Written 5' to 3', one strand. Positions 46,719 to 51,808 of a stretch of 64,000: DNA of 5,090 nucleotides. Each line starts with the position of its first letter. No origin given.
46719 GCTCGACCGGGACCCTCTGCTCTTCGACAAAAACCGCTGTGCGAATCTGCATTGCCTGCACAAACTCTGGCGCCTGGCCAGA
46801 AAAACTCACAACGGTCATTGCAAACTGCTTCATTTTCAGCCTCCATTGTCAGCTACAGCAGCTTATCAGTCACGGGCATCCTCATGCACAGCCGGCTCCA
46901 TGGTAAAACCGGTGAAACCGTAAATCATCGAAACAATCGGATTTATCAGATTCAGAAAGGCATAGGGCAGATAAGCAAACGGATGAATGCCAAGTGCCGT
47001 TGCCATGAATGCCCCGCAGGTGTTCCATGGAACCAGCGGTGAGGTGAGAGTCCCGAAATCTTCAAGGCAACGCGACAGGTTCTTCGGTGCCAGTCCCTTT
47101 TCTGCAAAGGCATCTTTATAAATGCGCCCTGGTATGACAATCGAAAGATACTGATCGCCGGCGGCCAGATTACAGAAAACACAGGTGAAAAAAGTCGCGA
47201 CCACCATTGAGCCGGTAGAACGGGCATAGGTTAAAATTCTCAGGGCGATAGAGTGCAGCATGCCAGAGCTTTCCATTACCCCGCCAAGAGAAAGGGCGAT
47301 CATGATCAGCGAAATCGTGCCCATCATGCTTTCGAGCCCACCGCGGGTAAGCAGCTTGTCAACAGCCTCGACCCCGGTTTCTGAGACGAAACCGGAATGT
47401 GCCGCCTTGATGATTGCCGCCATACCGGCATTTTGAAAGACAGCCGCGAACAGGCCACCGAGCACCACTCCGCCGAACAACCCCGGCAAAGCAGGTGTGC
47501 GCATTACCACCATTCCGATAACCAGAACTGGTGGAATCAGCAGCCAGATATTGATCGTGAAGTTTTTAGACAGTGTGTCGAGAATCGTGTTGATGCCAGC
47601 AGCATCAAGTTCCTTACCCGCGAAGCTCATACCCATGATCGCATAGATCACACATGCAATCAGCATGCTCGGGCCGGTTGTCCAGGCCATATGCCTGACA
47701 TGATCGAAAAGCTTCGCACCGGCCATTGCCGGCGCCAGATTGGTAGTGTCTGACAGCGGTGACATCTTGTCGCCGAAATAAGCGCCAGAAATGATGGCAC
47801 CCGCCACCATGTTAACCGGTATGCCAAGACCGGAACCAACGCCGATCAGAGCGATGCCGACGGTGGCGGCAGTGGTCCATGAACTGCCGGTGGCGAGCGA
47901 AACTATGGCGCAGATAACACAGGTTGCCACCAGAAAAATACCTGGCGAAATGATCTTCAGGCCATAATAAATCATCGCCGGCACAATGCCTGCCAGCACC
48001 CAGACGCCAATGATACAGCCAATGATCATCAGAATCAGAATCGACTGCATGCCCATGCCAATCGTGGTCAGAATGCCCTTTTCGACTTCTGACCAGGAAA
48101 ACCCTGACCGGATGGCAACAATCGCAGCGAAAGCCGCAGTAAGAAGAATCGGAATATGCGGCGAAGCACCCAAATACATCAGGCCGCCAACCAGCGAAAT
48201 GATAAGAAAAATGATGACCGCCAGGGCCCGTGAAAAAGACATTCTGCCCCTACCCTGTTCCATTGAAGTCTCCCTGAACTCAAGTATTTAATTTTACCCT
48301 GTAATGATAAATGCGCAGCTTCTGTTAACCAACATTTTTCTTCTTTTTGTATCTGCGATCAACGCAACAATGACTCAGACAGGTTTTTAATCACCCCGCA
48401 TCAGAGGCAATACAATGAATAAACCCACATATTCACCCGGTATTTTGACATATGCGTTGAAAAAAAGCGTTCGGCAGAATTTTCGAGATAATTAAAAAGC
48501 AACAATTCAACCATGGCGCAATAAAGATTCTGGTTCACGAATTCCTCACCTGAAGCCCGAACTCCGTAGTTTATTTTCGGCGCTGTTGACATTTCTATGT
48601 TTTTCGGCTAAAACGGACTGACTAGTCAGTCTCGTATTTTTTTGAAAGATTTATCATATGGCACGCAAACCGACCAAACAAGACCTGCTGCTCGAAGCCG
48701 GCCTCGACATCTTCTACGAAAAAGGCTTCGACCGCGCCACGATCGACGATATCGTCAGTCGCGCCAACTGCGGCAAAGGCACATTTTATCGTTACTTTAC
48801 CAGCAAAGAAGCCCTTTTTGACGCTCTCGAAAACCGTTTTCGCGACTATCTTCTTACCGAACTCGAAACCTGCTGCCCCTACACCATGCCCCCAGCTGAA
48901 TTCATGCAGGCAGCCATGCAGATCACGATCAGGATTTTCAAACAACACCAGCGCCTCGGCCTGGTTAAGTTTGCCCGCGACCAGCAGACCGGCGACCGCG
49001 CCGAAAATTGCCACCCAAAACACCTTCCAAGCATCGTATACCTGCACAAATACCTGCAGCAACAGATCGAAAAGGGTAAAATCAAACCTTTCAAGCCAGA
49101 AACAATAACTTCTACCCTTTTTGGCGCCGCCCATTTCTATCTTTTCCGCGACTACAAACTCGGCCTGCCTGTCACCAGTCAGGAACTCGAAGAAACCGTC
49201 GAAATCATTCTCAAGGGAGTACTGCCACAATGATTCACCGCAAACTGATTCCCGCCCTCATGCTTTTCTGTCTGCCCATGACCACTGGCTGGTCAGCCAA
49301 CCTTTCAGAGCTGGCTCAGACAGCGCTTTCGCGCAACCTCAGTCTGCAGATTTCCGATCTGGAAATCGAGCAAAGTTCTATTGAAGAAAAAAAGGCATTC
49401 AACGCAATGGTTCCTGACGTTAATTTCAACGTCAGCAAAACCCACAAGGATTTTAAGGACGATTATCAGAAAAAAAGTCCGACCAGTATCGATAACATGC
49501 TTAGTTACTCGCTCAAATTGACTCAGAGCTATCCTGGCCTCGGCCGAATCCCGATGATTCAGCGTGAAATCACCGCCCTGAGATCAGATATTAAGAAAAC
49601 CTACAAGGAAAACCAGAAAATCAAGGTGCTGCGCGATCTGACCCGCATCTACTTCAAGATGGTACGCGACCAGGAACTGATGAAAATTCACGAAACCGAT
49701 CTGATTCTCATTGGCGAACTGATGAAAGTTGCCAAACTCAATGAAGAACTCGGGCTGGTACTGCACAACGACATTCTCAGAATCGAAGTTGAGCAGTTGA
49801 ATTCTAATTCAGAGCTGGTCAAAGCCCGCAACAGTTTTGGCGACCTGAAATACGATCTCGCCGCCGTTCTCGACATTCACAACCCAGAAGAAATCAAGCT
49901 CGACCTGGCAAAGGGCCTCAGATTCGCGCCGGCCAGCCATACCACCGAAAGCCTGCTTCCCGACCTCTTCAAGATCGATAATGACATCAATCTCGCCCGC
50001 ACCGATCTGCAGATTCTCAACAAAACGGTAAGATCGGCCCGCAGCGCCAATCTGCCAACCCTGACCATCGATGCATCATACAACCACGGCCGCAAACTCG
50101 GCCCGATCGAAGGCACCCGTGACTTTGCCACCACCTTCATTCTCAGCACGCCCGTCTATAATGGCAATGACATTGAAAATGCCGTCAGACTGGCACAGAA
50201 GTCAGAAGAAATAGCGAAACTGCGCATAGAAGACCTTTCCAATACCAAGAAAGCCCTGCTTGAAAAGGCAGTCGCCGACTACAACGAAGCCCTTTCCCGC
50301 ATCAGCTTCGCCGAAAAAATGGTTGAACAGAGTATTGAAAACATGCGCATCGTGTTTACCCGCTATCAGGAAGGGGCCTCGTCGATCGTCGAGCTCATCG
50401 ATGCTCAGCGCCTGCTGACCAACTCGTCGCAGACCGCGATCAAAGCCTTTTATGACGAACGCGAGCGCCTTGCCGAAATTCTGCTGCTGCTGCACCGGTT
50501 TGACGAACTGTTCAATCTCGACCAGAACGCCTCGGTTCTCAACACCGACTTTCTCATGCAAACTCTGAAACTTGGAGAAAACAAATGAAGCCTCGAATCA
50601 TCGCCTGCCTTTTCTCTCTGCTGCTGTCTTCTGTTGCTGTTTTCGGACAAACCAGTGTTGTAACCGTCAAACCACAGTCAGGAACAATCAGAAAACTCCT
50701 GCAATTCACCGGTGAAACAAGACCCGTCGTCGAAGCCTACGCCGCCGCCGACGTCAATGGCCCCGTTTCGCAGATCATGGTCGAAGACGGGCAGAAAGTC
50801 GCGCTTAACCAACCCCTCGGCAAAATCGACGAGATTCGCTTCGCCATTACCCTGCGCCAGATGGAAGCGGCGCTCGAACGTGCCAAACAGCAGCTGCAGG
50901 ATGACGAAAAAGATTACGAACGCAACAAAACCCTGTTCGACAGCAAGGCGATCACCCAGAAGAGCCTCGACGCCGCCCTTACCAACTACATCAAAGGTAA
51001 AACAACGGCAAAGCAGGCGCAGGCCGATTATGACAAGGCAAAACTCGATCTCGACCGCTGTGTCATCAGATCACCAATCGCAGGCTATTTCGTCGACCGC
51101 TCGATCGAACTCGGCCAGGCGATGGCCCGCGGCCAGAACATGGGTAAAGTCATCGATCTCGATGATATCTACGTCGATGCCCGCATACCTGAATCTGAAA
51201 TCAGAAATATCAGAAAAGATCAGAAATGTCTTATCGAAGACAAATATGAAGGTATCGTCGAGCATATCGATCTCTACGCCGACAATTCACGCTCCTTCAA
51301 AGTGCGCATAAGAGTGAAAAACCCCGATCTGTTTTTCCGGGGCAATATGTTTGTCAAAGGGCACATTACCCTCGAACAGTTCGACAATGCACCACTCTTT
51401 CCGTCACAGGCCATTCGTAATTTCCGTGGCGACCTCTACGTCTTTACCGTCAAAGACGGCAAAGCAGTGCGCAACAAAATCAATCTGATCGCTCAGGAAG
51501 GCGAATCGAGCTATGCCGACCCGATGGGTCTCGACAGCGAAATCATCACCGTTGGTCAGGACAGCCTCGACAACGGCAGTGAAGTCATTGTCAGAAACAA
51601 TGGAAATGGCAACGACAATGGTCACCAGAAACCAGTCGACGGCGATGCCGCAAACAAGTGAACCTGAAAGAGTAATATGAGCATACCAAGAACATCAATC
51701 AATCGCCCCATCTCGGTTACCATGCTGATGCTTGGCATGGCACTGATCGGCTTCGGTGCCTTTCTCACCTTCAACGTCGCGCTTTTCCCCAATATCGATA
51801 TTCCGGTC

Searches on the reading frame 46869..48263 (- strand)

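Call 77: search_protein_families(library=pfam, proteins=[window:46869-48263:-], max_evalue=0.0001)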
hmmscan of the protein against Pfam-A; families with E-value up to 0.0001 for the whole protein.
window:46869-48263:- (465 aa): 1 family
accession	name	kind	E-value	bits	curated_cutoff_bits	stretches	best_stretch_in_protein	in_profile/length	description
PF03553.21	Na_H_antiporter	-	8.7e-66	222.7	23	1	160-453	1-303/303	Na+/H+ antiporter family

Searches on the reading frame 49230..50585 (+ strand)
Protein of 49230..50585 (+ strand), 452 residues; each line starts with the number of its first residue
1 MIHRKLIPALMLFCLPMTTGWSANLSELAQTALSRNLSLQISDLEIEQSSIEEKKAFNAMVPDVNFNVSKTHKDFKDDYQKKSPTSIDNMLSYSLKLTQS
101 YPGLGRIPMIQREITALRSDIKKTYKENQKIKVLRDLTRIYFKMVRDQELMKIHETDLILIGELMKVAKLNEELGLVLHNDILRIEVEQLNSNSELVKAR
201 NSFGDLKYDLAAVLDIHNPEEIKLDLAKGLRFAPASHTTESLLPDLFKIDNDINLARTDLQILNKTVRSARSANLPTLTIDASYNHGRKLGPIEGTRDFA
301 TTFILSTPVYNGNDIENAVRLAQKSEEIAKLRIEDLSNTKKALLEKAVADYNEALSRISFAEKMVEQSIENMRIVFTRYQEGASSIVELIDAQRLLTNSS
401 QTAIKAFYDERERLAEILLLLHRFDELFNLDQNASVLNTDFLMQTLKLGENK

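Call 77: search_protein_families(library=pfam, proteins=[window:49230-50585:+], max_evalue=0.0001)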
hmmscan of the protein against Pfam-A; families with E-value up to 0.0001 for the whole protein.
window:49230-50585:+ (452 aa): 1 family
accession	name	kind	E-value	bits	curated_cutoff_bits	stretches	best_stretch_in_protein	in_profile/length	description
PF02321.23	OEP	-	1.4e-33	116.7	22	2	250-421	12-186/187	Outer membrane efflux protein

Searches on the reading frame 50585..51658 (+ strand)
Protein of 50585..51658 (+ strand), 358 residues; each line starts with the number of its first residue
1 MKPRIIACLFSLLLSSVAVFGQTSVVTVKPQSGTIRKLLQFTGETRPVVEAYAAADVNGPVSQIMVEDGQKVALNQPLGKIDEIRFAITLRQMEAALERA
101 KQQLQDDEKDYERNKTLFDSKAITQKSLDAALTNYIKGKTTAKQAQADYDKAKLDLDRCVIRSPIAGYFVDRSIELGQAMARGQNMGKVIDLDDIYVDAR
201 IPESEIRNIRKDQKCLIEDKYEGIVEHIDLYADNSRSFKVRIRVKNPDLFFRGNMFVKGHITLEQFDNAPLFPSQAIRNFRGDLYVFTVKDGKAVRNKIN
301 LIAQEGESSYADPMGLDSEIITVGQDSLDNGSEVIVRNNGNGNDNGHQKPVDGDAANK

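Call 77: search_protein_families(library=pfam, proteins=[window:50585-51658:+], max_evalue=0.0001)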
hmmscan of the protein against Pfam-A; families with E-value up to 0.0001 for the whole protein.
window:50585-51658:+ (358 aa): 2 families
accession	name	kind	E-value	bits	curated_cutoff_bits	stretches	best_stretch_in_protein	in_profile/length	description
PF16576.10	HlyD_D23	-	2.2e-16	60.3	30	1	53-257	22-214/214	Barrel-sandwich domain of CusB or HlyD membrane-fusion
PF13437.12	HlyD_3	-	5.9e-12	46.7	22.2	1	160-248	1-97/106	HlyD family secretion protein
